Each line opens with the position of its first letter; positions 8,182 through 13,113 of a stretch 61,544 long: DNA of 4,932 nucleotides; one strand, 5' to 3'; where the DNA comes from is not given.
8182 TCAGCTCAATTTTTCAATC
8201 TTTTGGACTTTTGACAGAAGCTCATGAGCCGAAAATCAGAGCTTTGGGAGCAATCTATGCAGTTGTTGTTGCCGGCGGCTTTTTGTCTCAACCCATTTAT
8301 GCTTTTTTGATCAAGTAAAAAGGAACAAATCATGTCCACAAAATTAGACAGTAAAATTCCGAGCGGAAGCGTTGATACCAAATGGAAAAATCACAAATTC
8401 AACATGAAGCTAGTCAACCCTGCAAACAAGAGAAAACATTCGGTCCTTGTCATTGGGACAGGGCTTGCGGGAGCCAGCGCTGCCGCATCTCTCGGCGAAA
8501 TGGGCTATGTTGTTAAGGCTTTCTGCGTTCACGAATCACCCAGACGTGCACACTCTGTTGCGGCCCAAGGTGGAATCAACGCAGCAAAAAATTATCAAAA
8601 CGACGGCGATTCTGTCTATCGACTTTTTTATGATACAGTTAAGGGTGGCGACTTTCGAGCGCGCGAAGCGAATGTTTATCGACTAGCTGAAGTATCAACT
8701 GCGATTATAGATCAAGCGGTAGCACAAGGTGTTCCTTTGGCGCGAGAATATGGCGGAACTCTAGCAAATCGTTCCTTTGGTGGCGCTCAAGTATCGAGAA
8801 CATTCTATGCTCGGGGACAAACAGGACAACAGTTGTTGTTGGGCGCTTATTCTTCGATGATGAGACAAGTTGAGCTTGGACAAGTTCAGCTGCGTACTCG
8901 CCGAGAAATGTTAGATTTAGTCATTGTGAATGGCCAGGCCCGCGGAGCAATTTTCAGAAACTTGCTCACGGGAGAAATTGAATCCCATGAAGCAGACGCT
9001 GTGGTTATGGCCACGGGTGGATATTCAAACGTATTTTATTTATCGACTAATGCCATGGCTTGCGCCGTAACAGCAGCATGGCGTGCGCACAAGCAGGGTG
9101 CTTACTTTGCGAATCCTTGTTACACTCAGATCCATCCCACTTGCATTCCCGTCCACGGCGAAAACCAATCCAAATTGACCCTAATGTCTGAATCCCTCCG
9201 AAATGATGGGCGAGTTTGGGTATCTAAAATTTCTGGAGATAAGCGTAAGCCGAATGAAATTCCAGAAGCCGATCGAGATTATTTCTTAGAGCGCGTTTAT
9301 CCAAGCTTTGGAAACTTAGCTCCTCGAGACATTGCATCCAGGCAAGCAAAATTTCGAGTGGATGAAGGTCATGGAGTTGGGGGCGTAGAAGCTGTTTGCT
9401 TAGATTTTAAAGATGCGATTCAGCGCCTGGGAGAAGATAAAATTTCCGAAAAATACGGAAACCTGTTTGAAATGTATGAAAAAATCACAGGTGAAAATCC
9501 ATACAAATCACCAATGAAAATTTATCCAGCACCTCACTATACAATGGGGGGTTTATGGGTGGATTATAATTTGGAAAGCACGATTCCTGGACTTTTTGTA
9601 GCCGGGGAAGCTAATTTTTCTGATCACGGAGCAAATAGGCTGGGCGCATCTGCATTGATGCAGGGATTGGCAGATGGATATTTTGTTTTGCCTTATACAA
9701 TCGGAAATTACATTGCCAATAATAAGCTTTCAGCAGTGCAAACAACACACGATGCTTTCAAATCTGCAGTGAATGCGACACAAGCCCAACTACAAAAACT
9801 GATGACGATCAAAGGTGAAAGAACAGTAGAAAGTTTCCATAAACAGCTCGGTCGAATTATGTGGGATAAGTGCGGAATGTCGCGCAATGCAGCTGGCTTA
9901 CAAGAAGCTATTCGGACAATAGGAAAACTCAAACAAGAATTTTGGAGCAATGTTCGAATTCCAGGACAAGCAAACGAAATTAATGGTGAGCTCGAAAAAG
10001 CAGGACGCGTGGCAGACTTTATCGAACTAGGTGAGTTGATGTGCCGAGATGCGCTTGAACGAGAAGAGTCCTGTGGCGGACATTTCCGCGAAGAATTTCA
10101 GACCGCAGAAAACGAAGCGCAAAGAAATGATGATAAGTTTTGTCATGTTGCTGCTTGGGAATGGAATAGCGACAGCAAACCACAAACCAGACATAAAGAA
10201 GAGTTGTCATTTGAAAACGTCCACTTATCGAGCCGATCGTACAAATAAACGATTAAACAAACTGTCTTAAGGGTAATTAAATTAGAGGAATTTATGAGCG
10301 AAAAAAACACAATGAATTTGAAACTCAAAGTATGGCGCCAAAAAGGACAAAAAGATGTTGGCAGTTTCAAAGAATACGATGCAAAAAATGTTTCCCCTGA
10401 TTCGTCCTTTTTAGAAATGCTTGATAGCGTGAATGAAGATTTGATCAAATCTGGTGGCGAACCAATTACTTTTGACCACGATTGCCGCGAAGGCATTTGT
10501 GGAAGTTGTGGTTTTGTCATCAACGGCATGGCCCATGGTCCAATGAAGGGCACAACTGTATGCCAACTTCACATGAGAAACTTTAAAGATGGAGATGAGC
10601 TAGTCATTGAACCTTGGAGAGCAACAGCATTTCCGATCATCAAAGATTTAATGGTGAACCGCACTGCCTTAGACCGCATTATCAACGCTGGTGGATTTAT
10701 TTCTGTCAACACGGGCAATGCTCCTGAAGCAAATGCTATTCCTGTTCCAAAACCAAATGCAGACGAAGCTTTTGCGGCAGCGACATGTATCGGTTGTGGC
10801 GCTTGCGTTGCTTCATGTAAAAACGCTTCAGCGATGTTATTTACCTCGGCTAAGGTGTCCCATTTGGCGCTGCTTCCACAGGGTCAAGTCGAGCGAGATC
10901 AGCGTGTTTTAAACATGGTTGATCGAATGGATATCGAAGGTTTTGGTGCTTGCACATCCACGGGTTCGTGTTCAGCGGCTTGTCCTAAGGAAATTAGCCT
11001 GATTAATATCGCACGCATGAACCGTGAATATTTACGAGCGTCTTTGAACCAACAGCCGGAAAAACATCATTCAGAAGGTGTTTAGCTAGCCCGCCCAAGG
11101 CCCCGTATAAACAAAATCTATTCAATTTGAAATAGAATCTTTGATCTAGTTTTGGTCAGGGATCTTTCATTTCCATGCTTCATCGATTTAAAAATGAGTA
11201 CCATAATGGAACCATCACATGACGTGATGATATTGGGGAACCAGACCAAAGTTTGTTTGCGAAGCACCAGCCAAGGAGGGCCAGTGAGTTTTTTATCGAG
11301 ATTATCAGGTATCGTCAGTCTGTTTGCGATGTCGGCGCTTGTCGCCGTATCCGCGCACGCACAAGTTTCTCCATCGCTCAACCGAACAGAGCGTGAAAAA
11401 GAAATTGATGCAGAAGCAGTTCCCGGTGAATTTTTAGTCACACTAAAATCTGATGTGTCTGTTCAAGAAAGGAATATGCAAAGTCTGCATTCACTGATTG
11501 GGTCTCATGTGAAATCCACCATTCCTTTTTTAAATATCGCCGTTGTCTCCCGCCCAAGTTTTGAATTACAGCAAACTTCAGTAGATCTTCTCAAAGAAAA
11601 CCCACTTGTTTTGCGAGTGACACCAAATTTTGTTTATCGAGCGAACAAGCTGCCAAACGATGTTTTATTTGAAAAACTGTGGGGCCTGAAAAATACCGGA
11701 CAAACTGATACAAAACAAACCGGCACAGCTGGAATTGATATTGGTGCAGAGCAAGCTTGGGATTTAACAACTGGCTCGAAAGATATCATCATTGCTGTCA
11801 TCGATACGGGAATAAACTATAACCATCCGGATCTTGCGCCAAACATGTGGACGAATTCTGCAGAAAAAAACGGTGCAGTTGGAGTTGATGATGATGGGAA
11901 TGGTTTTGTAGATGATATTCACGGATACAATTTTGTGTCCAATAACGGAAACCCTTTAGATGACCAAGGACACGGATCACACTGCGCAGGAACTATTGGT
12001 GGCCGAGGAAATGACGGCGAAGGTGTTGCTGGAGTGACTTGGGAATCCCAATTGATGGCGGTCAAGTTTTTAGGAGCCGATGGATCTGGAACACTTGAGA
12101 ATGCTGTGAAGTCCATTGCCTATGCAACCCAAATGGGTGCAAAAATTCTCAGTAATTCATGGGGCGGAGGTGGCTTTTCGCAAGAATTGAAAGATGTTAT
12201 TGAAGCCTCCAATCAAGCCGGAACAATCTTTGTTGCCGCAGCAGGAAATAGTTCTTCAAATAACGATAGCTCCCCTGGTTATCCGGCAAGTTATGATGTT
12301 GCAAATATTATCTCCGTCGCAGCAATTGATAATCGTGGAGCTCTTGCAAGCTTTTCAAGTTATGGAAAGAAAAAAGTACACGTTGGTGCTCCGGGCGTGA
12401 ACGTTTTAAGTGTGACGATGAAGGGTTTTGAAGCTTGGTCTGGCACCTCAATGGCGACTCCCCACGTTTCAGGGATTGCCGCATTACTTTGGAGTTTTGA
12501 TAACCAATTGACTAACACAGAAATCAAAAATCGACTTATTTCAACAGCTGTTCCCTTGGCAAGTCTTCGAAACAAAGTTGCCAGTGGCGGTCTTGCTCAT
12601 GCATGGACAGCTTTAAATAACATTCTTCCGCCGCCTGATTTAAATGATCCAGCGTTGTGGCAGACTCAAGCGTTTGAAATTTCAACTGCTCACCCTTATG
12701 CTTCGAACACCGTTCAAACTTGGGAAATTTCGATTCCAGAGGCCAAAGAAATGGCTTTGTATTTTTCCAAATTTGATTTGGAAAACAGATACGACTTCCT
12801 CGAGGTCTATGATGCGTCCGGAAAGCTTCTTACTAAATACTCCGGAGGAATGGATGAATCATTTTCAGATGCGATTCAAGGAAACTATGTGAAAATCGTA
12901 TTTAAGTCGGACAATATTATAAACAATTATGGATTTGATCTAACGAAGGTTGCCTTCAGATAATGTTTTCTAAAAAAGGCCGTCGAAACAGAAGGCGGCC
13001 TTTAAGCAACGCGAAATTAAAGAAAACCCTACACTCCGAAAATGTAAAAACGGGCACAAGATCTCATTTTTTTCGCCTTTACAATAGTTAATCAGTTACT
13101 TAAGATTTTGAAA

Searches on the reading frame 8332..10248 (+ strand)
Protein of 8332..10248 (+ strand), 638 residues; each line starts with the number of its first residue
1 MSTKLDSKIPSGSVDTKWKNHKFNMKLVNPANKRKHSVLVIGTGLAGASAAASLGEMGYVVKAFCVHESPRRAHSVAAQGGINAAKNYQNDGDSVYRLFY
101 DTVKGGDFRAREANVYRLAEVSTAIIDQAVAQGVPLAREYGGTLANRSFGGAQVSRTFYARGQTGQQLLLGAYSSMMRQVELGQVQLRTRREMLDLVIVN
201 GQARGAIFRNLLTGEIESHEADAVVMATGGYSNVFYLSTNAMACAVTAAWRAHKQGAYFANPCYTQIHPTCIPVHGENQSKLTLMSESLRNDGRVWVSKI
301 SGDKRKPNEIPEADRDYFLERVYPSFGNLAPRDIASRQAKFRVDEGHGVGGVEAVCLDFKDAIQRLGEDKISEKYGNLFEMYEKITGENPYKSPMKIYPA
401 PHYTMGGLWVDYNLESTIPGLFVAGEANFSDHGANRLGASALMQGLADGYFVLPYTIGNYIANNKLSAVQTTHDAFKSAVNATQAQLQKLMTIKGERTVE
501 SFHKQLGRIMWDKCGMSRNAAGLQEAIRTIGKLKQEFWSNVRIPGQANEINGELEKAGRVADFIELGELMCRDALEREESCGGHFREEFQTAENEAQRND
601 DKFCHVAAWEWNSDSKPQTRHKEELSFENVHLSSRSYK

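Call 45: search_protein_families(library=pfam, proteins=[window:8332-10248:+], max_evalue=0.00001)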
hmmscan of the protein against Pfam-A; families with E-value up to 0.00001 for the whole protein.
window:8332-10248:+ (638 aa): 3 families
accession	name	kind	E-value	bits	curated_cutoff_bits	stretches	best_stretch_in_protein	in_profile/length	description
PF00890.30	FAD_binding_2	-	1.8e-50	172.8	20.4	1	38-442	2-414/414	FAD binding domain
PF02910.25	Succ_DH_flav_C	-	3.5e-36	124.5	20.8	1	503-637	1-130/130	Fumarate reductase flavoprotein C-term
PF01266.30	DAO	-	1.4e-07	31.8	27.9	1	38-342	2-311/353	FAD dependent oxidoreductase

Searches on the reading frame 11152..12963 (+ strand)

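Call 45: search_protein_families(library=pfam, proteins=[window:11152-12963:+], max_evalue=0.00001)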
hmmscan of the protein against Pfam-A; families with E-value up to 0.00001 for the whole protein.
window:11152-12963:+ (603 aa): 2 families
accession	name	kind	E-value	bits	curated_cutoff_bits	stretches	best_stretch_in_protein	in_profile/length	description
PF00082.27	Peptidase_S8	-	2.3e-62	211.4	21.8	1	210-474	2-274/288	Subtilase family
PF00431.26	CUB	-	4.3e-09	37.1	21.4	1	514-597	19-108/110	CUB domain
